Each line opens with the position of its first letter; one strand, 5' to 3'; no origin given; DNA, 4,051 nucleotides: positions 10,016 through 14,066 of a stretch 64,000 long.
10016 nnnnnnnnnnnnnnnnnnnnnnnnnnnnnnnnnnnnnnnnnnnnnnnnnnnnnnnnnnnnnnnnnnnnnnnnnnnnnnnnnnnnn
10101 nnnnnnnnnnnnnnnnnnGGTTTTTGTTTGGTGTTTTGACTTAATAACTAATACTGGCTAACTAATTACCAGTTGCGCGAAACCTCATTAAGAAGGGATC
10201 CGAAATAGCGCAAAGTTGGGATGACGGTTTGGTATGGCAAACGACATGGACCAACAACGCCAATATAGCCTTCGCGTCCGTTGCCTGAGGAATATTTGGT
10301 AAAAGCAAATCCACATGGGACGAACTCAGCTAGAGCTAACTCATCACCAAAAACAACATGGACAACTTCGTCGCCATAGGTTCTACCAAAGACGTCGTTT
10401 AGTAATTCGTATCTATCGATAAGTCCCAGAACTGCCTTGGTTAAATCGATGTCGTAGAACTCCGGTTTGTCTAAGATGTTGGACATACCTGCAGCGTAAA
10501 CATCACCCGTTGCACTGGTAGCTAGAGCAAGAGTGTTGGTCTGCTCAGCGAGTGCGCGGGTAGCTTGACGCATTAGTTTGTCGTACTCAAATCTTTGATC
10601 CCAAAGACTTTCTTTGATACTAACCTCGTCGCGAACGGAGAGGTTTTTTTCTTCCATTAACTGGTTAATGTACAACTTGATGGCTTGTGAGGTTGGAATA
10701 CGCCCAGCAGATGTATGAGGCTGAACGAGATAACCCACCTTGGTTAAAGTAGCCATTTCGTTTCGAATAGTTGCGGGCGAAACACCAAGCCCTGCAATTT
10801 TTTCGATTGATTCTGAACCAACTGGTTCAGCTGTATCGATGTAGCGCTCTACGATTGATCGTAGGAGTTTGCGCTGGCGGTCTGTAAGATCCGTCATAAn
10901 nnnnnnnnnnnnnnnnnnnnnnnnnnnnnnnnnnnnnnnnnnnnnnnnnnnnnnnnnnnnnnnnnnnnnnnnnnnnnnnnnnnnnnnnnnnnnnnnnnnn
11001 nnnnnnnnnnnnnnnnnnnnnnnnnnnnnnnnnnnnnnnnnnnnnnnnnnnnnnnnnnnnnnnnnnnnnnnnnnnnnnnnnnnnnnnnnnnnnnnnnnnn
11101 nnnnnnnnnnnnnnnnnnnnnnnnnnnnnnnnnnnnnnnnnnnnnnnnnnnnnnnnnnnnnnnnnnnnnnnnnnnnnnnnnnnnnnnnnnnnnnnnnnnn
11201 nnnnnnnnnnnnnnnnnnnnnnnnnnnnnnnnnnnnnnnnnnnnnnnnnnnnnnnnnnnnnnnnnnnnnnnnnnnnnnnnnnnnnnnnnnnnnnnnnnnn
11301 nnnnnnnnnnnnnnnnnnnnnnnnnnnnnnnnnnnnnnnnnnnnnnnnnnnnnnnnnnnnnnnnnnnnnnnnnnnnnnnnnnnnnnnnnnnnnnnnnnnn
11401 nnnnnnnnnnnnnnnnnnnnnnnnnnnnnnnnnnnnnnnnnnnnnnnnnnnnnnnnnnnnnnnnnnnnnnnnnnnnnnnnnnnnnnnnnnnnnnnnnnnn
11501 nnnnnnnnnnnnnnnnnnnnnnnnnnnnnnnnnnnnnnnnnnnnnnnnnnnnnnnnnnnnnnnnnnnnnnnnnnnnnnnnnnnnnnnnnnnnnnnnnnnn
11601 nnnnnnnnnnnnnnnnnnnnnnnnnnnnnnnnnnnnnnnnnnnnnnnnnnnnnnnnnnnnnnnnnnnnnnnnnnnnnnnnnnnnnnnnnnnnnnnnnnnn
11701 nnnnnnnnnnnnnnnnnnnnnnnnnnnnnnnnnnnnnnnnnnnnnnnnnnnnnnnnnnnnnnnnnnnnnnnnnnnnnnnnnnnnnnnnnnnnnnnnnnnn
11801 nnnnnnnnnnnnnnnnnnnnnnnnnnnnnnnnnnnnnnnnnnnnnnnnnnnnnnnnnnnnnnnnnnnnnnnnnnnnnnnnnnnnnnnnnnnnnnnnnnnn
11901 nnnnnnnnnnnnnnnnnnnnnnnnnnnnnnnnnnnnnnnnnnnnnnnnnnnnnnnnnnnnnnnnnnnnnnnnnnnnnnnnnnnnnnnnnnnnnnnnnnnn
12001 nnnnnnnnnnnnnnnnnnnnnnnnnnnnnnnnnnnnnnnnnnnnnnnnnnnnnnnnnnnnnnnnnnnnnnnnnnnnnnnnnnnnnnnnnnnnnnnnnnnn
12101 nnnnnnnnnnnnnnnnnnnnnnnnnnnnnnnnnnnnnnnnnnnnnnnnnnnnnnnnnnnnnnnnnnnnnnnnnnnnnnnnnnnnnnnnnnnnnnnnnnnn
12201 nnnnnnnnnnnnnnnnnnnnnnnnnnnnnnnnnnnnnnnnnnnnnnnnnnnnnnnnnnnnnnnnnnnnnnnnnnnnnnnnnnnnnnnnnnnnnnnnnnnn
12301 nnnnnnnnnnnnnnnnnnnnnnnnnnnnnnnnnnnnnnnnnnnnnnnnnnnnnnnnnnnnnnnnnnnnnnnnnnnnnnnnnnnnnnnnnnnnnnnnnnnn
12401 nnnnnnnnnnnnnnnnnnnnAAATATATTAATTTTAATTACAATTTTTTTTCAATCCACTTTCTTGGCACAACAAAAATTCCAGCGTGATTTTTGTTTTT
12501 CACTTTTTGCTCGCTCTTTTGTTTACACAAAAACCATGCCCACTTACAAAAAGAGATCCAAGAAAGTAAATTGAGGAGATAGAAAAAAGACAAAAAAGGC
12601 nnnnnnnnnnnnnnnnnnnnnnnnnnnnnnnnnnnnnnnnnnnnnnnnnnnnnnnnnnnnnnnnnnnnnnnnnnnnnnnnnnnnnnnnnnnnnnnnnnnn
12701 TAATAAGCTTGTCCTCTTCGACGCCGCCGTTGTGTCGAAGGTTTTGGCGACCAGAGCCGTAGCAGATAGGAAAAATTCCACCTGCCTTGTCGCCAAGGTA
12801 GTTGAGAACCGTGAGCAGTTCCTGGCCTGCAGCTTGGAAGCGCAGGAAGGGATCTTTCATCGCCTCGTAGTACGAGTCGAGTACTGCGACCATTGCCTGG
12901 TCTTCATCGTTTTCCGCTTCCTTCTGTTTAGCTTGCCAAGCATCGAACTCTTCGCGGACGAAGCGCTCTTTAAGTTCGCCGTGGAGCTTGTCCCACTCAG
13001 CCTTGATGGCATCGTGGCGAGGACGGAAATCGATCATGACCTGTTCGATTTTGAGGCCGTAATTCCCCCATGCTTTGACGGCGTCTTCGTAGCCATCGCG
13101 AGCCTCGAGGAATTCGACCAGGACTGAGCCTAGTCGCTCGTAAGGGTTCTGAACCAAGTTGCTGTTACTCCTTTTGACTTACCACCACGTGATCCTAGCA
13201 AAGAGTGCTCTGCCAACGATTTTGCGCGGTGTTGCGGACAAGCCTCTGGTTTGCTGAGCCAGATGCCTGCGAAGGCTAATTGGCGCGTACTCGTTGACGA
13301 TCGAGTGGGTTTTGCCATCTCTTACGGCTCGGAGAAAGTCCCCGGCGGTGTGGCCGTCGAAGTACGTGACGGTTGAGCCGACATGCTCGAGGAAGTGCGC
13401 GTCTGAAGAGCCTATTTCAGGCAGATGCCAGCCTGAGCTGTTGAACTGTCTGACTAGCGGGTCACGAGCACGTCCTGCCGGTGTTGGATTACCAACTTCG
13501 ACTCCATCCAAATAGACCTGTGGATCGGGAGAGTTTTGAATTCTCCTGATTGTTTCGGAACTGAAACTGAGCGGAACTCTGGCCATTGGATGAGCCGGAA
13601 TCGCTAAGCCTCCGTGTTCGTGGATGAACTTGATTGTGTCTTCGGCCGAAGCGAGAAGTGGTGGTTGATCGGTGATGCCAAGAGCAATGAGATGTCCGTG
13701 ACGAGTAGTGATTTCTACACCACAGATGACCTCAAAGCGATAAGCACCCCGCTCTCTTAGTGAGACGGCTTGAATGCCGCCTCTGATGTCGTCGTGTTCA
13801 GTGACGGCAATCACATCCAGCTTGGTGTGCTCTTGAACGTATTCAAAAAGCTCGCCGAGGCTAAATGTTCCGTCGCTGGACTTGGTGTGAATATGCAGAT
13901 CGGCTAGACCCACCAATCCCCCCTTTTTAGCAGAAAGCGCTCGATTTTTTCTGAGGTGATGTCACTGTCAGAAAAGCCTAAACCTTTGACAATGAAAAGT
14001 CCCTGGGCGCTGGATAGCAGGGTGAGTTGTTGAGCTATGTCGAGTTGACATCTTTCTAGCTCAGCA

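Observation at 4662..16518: Family of six modular, highly structured intergenic repeat elements (A-F)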

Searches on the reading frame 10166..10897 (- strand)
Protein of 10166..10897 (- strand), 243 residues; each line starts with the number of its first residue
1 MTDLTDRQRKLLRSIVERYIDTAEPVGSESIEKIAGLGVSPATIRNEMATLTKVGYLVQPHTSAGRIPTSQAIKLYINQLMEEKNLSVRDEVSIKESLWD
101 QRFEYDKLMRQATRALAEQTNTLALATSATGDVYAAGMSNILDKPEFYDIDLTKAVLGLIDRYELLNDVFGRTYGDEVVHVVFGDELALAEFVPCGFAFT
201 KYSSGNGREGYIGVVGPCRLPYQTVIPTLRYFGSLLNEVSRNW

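Call 10: search_protein_families(library=pfam, proteins=[window:10166-10897:-])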
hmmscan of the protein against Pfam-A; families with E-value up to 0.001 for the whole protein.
window:10166-10897:- (243 aa): 2 families
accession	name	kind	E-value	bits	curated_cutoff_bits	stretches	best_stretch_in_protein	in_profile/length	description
PF01628.27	HrcA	-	2.7e-20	73.7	22.2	1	71-226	72-215/215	HrcA protein C terminal domain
PF03444.21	HrcA_DNA-bdg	-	2.9e-06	27.3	21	1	3-75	1-72/79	Winged helix-turn-helix transcription repressor, HrcA DNA-binding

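Call 18: find_encoding_contigs(protein=window:10166-10897:-, flank=10000, max_places=10)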
Protein window:10166-10897:- (243 aa): 10 contigs read that carry it; 10 places shown.
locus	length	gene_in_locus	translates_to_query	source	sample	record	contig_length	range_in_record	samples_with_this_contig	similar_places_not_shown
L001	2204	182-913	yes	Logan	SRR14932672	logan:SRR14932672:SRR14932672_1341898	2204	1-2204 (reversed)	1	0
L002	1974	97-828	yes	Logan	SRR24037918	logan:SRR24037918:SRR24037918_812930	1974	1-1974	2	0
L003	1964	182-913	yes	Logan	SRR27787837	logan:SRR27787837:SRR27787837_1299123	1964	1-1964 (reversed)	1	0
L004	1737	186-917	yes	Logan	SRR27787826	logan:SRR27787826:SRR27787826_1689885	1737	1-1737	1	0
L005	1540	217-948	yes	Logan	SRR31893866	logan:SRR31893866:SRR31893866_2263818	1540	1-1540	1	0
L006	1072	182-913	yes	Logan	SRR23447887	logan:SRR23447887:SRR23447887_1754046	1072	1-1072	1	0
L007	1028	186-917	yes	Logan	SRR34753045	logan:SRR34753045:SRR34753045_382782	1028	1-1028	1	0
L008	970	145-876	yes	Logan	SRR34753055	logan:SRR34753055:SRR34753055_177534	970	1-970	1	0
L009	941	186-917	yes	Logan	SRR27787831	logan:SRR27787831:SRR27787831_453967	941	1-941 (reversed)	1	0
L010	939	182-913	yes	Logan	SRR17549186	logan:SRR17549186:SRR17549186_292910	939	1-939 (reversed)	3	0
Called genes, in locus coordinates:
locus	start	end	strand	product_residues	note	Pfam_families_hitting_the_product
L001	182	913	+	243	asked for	PF03444:WHD_HrcA (weak), PF01628:HrcA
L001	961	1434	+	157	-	PF01025:GrpE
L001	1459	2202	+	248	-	?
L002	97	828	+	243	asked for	PF03444:WHD_HrcA (weak), PF01628:HrcA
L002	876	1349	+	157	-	PF01025:GrpE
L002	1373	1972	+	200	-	?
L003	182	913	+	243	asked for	PF03444:WHD_HrcA (weak), PF01628:HrcA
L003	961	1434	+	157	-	PF01025:GrpE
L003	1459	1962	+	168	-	?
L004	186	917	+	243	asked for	PF03444:WHD_HrcA (weak), PF01628:HrcA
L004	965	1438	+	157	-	PF01025:GrpE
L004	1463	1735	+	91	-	?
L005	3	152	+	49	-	?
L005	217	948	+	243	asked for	PF03444:WHD_HrcA (weak), PF01628:HrcA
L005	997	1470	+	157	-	PF01025:GrpE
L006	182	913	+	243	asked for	PF03444:WHD_HrcA (weak), PF01628:HrcA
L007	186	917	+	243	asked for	PF03444:WHD_HrcA (weak), PF01628:HrcA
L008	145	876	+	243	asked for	PF03444:WHD_HrcA (weak), PF01628:HrcA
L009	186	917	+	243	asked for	PF03444:WHD_HrcA (weak), PF01628:HrcA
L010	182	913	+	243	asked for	PF03444:WHD_HrcA (weak), PF01628:HrcA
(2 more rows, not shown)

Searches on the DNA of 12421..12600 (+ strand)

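Call 99: search_dna_similar(query=window:12421-12600:+, collection=plasmids, mode=distant, max_evalue=0.01, max_rows=5)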
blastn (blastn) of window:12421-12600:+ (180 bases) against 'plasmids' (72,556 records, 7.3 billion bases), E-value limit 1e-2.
No match.

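Call 100: search_dna_similar(query=window:12421-12600:+, collection=phages, mode=distant, max_evalue=0.01, max_rows=5)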
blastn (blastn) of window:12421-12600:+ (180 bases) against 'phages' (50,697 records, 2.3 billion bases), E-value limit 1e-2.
No match.

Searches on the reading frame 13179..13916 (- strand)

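Call 11: search_protein_families(library=pfam, proteins=[window:13179-13916:-])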
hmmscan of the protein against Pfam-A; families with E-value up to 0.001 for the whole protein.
window:13179-13916:- (245 aa): 2 families
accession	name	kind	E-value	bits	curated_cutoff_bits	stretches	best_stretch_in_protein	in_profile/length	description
PF13263.12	PHP_C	-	9.2e-11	41.6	21.3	1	163-203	14-56/56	PHP-associated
PF02811.25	PHP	-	1.4e-05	26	26.4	1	6-72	1-66/164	PHP domain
